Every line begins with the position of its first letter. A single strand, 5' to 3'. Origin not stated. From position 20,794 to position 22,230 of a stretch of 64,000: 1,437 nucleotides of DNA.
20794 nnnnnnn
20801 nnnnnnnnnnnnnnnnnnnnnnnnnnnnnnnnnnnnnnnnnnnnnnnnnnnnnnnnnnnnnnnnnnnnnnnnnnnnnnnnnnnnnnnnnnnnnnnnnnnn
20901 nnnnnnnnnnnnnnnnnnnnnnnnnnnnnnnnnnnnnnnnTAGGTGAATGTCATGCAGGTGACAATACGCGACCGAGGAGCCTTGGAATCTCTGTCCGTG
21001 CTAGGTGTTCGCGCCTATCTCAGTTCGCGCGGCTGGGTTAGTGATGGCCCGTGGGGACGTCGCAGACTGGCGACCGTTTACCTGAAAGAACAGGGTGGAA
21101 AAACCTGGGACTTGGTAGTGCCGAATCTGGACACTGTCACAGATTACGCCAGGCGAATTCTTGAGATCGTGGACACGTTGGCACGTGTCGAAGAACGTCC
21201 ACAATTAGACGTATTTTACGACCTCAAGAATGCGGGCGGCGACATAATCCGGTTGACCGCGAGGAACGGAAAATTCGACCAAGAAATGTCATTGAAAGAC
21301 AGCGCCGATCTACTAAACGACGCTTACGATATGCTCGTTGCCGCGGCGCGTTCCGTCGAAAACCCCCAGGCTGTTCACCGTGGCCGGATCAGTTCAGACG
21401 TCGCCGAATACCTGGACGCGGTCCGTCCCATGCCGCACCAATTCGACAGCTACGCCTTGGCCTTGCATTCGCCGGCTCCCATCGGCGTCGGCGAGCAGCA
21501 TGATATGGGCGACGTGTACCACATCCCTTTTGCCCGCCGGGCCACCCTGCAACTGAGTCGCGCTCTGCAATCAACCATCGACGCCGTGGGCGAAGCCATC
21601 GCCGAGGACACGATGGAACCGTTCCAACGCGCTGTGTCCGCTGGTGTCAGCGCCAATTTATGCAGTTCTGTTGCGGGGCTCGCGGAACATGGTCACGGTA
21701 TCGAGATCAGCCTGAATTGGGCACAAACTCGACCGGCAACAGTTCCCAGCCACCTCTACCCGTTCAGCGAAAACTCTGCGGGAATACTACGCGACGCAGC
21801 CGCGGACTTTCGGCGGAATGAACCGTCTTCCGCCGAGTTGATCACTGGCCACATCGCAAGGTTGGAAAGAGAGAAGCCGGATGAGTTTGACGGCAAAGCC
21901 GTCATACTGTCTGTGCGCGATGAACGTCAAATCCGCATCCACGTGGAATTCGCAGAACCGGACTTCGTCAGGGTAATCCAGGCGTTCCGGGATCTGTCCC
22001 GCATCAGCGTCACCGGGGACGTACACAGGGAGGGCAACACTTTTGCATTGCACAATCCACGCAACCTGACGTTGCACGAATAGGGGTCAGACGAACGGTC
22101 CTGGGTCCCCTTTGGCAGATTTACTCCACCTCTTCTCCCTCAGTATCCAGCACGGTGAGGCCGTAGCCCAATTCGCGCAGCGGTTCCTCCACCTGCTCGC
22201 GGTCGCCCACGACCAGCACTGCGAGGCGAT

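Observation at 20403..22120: AT-richer two-gene cassette (DUF4365-type nuclease plus 379-aa orphan) wedged between rph and an M16 peptidase: best candidate for an undescribed defence or abortive-infection module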

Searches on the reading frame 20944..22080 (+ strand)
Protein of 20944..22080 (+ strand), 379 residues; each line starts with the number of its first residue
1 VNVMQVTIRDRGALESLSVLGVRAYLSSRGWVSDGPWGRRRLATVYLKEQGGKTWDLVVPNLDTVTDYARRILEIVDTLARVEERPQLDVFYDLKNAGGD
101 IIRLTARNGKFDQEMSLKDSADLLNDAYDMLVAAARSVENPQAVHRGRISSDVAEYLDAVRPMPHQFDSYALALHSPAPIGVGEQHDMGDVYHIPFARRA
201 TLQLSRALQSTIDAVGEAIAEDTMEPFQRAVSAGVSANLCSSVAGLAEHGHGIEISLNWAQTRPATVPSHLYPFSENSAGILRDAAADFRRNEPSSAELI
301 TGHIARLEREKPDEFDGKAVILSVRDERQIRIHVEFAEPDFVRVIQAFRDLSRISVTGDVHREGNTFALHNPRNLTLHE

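Call 4: search_protein_families(library=pfam, proteins=[window:20944-22080:+], max_evalue=1)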
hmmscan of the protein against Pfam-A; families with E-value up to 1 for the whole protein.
window:20944-22080:+ (379 aa): 0 families

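Call 5: search_protein_families(library=padloc, proteins=[window:20944-22080:+], max_evalue=1)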
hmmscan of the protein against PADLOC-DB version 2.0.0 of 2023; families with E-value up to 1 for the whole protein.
window:20944-22080:+ (379 aa): 34 families (the best 25 are shown)
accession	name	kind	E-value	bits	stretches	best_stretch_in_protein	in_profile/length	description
PDLC04298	PDC-M02B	-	1.5e-98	328.2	1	4-378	1-374/380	-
PDLC04335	PDC-M02B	-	6.1e-68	227.3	1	15-371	4-354/364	-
PDLC04304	PDC-M02B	-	4.4e-62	208.3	1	4-377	1-379/383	-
PDLC04330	PDC-M02B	-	6.6e-50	168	1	13-376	8-367/375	-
PDLC04303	PDC-M02B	-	2.9e-46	156.2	1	4-377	1-382/383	-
PDLC04317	PDC-M02B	-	1.7e-41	140.4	1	23-377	21-367/396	-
PDLC04311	PDC-M02B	-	5.4e-40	135.5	1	17-365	8-360/384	-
PDLC04308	PDC-M02B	-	6.5e-39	131.7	1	13-373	12-376/391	-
PDLC04301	PDC-M02B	-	1.9e-36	123.9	1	16-377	10-376/378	-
PDLC04323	PDC-M02B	-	7.1e-36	121.6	1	15-376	11-370/374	-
PDLC04331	PDC-M02B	-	2.2e-33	113.8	1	3-370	5-360/389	-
PDLC04329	PDC-M02B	-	5.8e-29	98.9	1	17-365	7-361/377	-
PDLC04307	PDC-M02B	-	1e-28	98.4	1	17-369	11-359/373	-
PDLC04310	PDC-M02B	-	4.7e-28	96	1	22-377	11-369/394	-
PDLC04306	PDC-M02B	-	1.1e-26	92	1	116-376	12-271/279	-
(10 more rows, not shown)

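Call 6: search_protein_families(library=ncbifam, proteins=[window:20944-22080:+], max_evalue=1)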
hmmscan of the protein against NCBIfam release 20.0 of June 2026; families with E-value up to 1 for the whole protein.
window:20944-22080:+ (379 aa): 0 families

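Call 24: find_homologous_proteins(query=window:20944-22080:+)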
Query window:20944-22080:+ (379 aa): 219 proteins with E <= 0.001 among 8000 candidates; the best 120 are listed.
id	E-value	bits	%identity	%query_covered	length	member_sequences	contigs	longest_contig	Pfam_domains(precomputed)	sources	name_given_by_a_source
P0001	2.3e-244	828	99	99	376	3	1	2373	-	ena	-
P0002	3.5e-213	726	87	99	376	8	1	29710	-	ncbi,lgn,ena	-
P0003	5.3e-213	725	86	99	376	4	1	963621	-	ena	-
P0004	4.4e-199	679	81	99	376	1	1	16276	-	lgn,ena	-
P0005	2.5e-182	624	74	99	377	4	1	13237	-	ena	-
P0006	2.8e-177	608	73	99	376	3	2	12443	-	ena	-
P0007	1.2e-173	596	70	99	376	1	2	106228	-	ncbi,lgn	-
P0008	3.5e-151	522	60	99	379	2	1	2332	-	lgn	-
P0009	4.5e-137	475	59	99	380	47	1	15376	-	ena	-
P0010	8.8e-127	441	55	99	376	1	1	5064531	-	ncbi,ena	-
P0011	2.5e-126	440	57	98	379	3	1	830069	-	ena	-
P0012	3.6e-125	436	56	99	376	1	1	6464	-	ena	-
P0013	7.5e-125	435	54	99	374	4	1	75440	-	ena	-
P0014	2.1e-124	434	55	99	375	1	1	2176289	-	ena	-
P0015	1.1e-123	431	55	99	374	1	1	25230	-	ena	-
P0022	1.8e-121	424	56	99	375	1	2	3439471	-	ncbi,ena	-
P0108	7.1e-113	396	50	98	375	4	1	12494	-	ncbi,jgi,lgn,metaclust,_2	metaclust:\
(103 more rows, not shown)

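Call 25: find_encoding_contigs(protein=window:20944-22080:+, flank=10000, max_places=6)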
Protein window:20944-22080:+ (379 aa): no gene with exactly this product is on record in the collection.

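Call 26: search_solved_structures(query=window:20944-22080:+, max_evalue=10)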
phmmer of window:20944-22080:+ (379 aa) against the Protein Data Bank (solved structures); distinct sequences matched with E-value up to 10: 1.
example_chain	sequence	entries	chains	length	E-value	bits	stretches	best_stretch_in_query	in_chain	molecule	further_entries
9cu6_L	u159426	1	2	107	1.7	11.1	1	234-281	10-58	LJF-034 light chain Fv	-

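Call 28: find_encoding_contigs(protein=P0003, flank=10000, max_places=3)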
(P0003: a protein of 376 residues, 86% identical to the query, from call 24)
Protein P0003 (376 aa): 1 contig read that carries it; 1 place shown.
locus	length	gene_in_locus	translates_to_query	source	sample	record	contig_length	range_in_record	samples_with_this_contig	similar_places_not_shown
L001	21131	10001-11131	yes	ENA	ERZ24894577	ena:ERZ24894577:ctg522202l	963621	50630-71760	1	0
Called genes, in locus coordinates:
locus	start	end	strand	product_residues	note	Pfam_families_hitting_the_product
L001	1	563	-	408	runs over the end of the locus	PF02515:CoA_transf_3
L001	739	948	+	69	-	PF10041:DUF2277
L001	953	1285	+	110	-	PF03692:CxxCxxCC (weak)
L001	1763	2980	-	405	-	PF00389:2-Hacid_dh, PF02826:2-Hacid_dh_C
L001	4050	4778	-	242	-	PF01545:Cation_efflux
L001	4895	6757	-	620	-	PF01012:ETF, PF00766:ETF_alpha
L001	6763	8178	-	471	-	PF17767:NAPRTase_N, PF04095:NAPRTase, PF17956:NAPRTase_C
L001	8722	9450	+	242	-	PF01138:RNase_PH, PF03725:RNase_PH_C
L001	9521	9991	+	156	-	PF14280:DUF4365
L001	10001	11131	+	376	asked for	-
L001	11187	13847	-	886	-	PF00675:Peptidase_M16, PF05193:Peptidase_M16_C, PF00675:Peptidase_M16, PF05193:Peptidase_M16_C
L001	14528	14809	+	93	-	-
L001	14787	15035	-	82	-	-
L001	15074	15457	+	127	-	-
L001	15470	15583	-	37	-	-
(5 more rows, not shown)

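Call 29: find_encoding_contigs(protein=P0002, flank=10000, max_places=3)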
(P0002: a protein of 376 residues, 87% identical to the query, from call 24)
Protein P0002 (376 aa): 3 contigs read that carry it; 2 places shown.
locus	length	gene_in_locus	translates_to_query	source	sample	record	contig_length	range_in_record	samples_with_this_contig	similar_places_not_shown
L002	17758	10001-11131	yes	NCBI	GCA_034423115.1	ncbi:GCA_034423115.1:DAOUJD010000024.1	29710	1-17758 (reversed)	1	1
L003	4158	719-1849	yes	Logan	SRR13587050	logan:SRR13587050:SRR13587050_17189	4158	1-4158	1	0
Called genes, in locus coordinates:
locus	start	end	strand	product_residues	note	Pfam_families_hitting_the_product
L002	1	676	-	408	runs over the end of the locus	PF02515:CoA_transf_3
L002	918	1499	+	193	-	-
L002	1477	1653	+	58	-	-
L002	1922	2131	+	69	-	PF10041:DUF2277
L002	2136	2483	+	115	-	PF03692:CxxCxxCC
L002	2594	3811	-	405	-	PF00389:2-Hacid_dh, PF02826:2-Hacid_dh_C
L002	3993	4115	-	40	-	-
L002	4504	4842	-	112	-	-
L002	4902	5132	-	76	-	-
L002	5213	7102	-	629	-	PF01012:ETF, PF00766:ETF_alpha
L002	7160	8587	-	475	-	PF17767:NAPRTase_N, PF04095:NAPRTase, PF17956:NAPRTase_C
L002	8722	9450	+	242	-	PF01138:RNase_PH, PF03725:RNase_PH_C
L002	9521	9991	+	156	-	PF14280:DUF4365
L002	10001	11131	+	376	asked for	-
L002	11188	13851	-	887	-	PF00675:Peptidase_M16, PF05193:Peptidase_M16_C, PF00675:Peptidase_M16, PF05193:Peptidase_M16_C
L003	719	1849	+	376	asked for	-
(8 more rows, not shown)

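Call 30: find_encoding_contigs(protein=P0007, flank=10000, max_places=3)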
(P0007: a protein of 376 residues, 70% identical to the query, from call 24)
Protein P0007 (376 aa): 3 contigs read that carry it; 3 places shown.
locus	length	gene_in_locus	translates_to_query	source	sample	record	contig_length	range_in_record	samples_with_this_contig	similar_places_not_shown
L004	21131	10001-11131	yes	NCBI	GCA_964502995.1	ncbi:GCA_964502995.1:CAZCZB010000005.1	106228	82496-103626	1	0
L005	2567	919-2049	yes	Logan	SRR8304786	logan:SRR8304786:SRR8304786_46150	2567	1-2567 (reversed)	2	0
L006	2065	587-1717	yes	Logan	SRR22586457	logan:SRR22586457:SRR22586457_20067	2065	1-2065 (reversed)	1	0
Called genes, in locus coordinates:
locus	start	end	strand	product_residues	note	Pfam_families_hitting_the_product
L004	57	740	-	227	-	-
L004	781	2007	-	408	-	PF02515:CoA_transf_3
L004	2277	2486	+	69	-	PF10041:DUF2277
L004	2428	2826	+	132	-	PF03692:CxxCxxCC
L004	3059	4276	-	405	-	PF00389:2-Hacid_dh, PF02826:2-Hacid_dh_C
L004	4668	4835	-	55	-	-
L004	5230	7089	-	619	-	PF01012:ETF, PF00766:ETF_alpha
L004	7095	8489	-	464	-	PF17767:NAPRTase_N, PF04095:NAPRTase, PF17956:NAPRTase_C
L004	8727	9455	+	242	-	PF01138:RNase_PH, PF03725:RNase_PH_C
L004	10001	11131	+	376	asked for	-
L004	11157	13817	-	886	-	PF00675:Peptidase_M16, PF05193:Peptidase_M16_C, PF00675:Peptidase_M16, PF05193:Peptidase_M16_C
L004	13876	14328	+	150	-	-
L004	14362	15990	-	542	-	PF16656:Pur_ac_phosph_N (weak)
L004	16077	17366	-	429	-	PF13576:Pentapeptide_3 (faint), PF25296:Decapeptide (faint), PF00805:Pentapeptide, PF13599:Pentapeptide_4, PF00805:Pentapeptide, PF13676:TIR_2 (weak)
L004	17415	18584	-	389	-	PF00296:Bac_luciferase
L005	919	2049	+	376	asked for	-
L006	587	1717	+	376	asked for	-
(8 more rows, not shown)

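Call 36: find_related_loci(query=A1, collection=genome_contigs, flank=10000)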
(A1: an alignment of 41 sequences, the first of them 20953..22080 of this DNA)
Query A1 (376 aa) in genome_contigs; peptide patterns used: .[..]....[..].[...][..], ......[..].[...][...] (x = any residue, [..] = any of these).
150 stretches matched a pattern; 75 encode a relative of the query (tblastn E <= 1e-3); 72 distinct loci.
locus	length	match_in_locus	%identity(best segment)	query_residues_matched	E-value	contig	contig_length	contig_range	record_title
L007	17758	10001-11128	87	1-376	0e+0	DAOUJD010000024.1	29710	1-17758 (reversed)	MAG TPA_asm: Dehalococcoidia bacterium isolate S32_242 k113_4231356, whole genome shotgun sequence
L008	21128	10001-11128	70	1-376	0e+0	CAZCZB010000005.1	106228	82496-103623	MAG TPA_asm: uncultured Dehalococcoidia bacterium isolate SRP109090_co1_5 genome assembly, contig: NODE_164_length_10622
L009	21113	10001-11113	56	1-374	4e-128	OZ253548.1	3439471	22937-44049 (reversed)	MAG: Dehalococcoidia bacterium isolate 601e0476-adb4-49b6-be5a-42d8628e722d genome assembly, chromosome: 1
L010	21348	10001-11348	55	1-376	5e-127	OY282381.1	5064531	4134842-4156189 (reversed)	MAG: uncultured Caldilineaceae bacterium genome assembly, chromosome: 1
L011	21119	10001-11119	54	1-374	9e-127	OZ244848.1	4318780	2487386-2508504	MAG: Chloroflexota bacterium isolate 63517e8d-ff5b-49d2-9bcc-bc3416bcaf89 genome assembly, chromosome: 1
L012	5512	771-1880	52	3-374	1e-124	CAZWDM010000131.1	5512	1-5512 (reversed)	MAG TPA_asm: uncultured Dehalococcoidia bacterium isolate SRP109090_co1_127 genome assembly, contig: NODE_22637_length_5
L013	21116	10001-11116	53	1-374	3e-124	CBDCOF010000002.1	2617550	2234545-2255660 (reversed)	MAG: Dehalococcoidia bacterium isolate f6db25fd-3272-4cc8-8767-510b53d0c936 genome assembly, contig: contig_2, whole gen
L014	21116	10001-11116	51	1-374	4e-124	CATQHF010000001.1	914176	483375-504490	MAG: uncultured Dehalococcoidia bacterium isolate d4f5feb4-fdfc-4e97-8847-3d8bbc0da2e6 genome assembly, contig: contig_1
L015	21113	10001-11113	55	1-374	4e-124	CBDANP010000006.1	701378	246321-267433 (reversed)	MAG: Dehalococcoidia bacterium isolate b4c8b7c9-9533-4910-ac39-d933c6e21fa7 genome assembly, contig: contig_6, whole gen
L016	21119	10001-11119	53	1-374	4e-124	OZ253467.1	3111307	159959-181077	MAG: Dehalococcoidia bacterium isolate 6fb9eebd-b222-4681-b7e3-abaa52723ab8 genome assembly, chromosome: 1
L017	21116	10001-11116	52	1-374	5e-123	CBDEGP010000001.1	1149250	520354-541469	MAG: Dehalococcoidia bacterium isolate d5c63d68-82bf-4002-88ac-25e9112c7103 genome assembly, contig: contig_1, whole gen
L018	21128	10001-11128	53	1-374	6e-123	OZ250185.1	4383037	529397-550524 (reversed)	MAG: Chloroflexota bacterium isolate d215fe47-5bc5-444d-b53f-49c889911535 genome assembly, chromosome: 1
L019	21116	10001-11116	51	1-374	1e-121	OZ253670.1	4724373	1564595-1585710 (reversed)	MAG: Dehalococcoidia bacterium isolate 155a0d70-3e07-4b03-9597-9394d1dc1036 genome assembly, chromosome: 1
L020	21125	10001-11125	51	1-374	1e-120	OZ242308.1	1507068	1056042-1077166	MAG: Dehalococcoidia bacterium isolate 566077ff-fea0-4476-9990-131f9c0e49bb genome assembly, chromosome: 1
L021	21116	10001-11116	53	1-374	1e-120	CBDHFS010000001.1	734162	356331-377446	MAG: Dehalococcoidia bacterium isolate 864dd8cd-6738-42a7-b925-3e7f4ae660aa genome assembly, contig: contig_1, whole gen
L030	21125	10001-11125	53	1-374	4e-117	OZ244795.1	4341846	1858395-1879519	MAG: Dehalococcoidia bacterium isolate 888037fe-99b5-4f1c-be9c-829ee1fba83a genome assembly, chromosome: 1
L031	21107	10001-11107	51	3-373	3e-117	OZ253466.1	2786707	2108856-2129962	MAG: Dehalococcoidia bacterium isolate 7f7fcc17-106b-4c1d-a8d7-7cf201ad70ef genome assembly, chromosome: 1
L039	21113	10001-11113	51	1-374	1e-115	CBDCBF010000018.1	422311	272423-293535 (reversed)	MAG: Dehalococcoidia bacterium isolate 32956cc0-fab5-43d0-b310-d76fe79994bd genome assembly, contig: contig_18, whole ge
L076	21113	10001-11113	53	1-374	6e-122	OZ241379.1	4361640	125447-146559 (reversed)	MAG: Caldilineaceae bacterium isolate c30b766d-8f23-4913-b24e-f5b6f73fed16 genome assembly, chromosome: 1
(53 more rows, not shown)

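Call 39: find_encoding_contigs(protein=P0010, flank=10000, max_places=2)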
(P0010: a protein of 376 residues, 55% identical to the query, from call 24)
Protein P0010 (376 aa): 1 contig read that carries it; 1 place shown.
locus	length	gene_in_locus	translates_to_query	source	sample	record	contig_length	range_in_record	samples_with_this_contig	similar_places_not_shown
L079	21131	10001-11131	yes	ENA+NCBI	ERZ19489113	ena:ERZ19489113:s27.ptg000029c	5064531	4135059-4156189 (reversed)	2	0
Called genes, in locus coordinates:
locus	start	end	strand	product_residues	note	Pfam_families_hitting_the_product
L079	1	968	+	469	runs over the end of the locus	PF00330:Aconitase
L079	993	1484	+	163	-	PF00694:Aconitase_C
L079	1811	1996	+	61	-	PF21344:Zn_ribbon_LysW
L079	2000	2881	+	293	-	PF22626:LysX_preATP_grasp, PF02786:CPSase_L_D2 (weak), PF08443:RimK, PF13549:ATP-grasp_5 (weak)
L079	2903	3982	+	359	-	PF01118:Semialdhyde_dh, PF22698:Semialdhyde_dhC_1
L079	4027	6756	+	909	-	PF02384:N6_Mtase (faint)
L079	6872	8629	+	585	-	PF13289:SIR2_2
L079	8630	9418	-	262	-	PF01609:DDE_Tnp_1, PF13612:DDE_Tnp_1_3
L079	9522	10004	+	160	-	PF14280:DUF4365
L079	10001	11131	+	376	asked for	-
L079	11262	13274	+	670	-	-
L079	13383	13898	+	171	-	-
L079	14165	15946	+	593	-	PF00664:ABC_membrane, PF00005:ABC_tran, PF02463:SMC_N (faint)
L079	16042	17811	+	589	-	PF00664:ABC_membrane, PF00005:ABC_tran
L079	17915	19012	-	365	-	PF19220:Rod_CreS (faint)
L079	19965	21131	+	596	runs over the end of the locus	PF02776:TPP_enzyme_N, PF00205:TPP_enzyme_M, PF02775:TPP_enzyme_C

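Call 40: find_encoding_contigs(protein=P0022, flank=10000, max_places=2)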
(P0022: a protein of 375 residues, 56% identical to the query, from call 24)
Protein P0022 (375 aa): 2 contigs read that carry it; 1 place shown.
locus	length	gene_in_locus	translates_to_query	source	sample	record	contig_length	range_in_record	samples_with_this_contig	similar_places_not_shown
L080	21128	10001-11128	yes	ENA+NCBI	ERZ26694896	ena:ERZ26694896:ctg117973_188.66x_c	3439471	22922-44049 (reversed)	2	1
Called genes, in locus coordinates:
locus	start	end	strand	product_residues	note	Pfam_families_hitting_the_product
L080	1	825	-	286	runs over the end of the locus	-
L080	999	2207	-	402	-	PF02445:NadA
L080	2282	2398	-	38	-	-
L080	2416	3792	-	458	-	PF00919:UPF0004, PF04055:Radical_SAM, PF01938:TRAM (weak)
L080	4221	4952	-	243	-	PF01027:Bax1-I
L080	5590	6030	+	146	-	PF12840:HTH_20 (weak), PF13404:HTH_AsnC-type, PF13412:HTH_24, PF01037:AsnC_trans_reg, PF22482:AsnC_trans_reg_3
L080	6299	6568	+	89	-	PF13237:Fer4_10 (weak), PF14697:Fer4_21 (faint), PF12838:Fer4_7 (weak), PF13187:Fer4_9 (weak), PF13484:Fer4_16 (faint), PF00037:Fer4 (weak)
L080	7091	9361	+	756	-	PF00330:Aconitase, PF00694:Aconitase_C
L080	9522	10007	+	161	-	PF14280:DUF4365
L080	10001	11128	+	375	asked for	-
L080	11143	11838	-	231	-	PF06778:Chlor_dismutase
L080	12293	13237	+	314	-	PF17170:DUF5128 (faint), PF01436:NHL (weak)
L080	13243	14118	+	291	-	-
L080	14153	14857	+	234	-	PF04029:2-ph_phosp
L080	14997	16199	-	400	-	-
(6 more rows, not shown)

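Call 41: find_encoding_contigs(protein=P0108, flank=10000, max_places=4)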
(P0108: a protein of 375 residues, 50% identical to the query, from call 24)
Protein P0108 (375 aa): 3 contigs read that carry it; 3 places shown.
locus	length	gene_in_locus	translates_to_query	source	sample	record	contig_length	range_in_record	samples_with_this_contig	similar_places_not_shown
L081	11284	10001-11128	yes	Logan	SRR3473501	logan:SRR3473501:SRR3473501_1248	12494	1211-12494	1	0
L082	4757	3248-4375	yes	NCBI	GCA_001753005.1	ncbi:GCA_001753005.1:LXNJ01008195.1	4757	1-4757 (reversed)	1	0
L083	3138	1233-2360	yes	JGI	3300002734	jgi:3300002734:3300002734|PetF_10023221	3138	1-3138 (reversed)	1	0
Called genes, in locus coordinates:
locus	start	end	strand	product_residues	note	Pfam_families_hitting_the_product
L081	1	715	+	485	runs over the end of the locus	PF13481:AAA_25, PF06745:ATPase (weak), PF13541:ChlI, PF05362:Lon_C (weak)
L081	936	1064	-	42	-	-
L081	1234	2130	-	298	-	PF01436:NHL (faint)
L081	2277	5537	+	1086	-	PF00176:SNF2-rel_dom, PF00270:DEAD (weak), PF04851:ResIII, PF00271:Helicase_C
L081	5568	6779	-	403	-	PF00296:Bac_luciferase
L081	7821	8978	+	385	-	PF06441:EHN, PF00561:Abhydrolase_1, PF12697:Abhydrolase_6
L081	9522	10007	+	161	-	PF14280:DUF4365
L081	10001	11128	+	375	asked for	-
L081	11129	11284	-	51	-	?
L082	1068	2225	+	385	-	PF06441:EHN, PF00561:Abhydrolase_1, PF12697:Abhydrolase_6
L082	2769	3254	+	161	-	PF14280:DUF4365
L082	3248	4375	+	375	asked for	-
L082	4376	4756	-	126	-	?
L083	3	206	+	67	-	?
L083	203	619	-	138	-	-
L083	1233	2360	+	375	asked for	-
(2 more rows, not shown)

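Call 43: predict_structure(alignment_id=A1)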
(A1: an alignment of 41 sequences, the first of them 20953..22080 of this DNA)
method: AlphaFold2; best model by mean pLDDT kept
length: 376 residues; sequences in the alignment: 41
mean_pLDDT: 80.8   pTM: 0.68
mean pLDDT of the five models: 80.8, 79.0, 77.8, 75.8, 74.8
residues with pLDDT >= 90: 113; 70-90: 193; 50-70: 57; < 50: 13
segments of 3 or more residues with pLDDT < 50: 163-165, 259-264
pLDDT, mean of each block of 10 residues (from residue 1): 65 78 82 78 88 85 81 91 81 74 67 80 91 78 67 82 63 64 59 82 94 93 90 91 89 72 63 91 83 81 78 88 82 91 91 87 86 86
secondary structure, 60 per line:
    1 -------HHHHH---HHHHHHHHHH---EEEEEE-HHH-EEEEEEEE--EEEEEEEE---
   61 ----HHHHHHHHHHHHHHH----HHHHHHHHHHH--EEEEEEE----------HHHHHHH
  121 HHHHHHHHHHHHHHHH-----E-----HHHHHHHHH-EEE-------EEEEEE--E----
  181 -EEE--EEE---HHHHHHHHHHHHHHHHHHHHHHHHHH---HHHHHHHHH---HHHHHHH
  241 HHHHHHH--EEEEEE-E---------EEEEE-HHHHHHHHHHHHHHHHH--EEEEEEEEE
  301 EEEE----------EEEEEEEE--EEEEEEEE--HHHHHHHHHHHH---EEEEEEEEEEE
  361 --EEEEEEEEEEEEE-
elements in order: H8-12 H16-25 E29-34 E40-47 E50-57 H65-79 H84-94 E97-103 H114-136 H148-156 E158-160 E168-173 E182-184 E187-189 H193-218 H222-230 H234-247 E250-255 E267-271 H273-289 E292-304 E315-322 E325-332 H335-346 E350-360 E363-375
